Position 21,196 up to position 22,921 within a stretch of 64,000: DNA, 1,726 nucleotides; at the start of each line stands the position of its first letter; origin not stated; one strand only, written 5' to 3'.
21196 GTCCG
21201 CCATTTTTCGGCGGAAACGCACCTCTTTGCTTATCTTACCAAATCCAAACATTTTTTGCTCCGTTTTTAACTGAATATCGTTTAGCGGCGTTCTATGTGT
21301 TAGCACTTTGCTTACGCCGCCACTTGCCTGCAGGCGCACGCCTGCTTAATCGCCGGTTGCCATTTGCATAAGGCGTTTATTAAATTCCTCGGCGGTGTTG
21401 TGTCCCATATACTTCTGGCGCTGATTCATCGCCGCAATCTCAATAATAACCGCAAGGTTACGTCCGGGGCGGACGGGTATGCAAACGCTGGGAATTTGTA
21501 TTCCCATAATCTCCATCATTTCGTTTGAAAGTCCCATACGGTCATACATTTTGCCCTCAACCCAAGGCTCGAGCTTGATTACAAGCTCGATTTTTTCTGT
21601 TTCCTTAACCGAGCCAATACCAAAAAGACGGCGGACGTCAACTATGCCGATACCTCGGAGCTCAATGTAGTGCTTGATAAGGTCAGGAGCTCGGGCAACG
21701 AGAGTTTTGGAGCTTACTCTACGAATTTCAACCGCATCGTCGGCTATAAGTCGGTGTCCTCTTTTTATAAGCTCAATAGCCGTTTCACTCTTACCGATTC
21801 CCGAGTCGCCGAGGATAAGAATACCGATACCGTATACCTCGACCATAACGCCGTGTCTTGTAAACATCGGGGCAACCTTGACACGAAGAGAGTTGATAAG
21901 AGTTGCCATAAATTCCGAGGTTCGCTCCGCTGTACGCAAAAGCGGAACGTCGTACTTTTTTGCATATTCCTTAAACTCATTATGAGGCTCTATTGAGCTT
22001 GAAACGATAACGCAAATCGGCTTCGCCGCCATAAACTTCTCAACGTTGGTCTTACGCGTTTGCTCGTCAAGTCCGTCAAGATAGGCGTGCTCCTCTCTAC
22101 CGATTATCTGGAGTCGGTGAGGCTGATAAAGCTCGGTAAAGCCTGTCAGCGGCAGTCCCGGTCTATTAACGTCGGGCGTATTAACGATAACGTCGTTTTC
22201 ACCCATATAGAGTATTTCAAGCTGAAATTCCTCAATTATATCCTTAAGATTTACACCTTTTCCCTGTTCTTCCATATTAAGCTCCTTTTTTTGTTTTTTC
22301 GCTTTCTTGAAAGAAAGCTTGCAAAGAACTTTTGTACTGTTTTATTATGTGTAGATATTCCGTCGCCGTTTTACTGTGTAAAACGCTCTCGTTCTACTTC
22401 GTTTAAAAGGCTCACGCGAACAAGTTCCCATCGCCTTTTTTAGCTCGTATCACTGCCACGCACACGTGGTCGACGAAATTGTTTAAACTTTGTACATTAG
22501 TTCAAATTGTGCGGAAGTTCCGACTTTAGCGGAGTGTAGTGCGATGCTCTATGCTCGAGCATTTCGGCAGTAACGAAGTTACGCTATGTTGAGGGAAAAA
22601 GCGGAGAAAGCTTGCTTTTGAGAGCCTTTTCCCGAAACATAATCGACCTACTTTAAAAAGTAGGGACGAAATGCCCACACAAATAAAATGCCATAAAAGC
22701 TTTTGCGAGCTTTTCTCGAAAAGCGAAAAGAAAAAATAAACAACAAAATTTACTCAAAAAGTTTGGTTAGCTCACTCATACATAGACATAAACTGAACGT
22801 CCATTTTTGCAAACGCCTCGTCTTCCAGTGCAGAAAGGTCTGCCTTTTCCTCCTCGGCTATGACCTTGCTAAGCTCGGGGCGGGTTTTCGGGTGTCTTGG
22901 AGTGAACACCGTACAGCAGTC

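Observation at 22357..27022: Repeated structured domain of about 115-125 nt with compensatory base changes: candidate novel structured RNA or non-autonomous element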

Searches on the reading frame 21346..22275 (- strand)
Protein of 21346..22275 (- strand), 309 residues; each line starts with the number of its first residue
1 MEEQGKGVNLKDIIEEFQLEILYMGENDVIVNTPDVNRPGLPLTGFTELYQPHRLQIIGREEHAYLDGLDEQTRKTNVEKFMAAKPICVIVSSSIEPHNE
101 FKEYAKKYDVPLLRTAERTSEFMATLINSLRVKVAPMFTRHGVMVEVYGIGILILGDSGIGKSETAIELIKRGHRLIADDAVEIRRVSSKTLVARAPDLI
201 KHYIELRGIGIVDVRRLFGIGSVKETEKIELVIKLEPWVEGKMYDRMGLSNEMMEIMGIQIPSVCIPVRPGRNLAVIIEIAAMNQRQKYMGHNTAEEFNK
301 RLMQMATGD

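Call 15: find_encoding_contigs(protein=window:21346-22275:-, flank=10000, max_places=10)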
Protein window:21346-22275:- (309 aa): no gene with exactly this product is on record in the collection.

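Call 17: search_protein_families(library=pfam, proteins=[window:21346-22275:-])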
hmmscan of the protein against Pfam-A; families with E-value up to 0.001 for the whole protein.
window:21346-22275:- (309 aa): 2 families
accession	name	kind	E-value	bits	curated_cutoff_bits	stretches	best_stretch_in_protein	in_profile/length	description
PF07475.17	Hpr_kinase_C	-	6.4e-70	234.6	33.3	1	133-301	2-170/171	HPr Serine kinase C-terminal domain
PF02603.21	Hpr_kinase_N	-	1.6e-39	135.2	24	1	8-130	1-125/125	HPr Serine kinase N terminus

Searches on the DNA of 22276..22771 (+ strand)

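Call 92: search_dna_similar(query=window:22276-22771:+, collection=phages, mode=distant, max_evalue=0.001, max_rows=10)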
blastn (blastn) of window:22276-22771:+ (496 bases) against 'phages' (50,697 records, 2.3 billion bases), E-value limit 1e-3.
No match.

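Call 93: search_dna_similar(query=window:22276-22771:+, collection=plasmids, mode=distant, max_evalue=0.001, max_rows=10)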
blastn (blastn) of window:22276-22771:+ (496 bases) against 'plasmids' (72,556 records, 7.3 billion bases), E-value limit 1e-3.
No match.
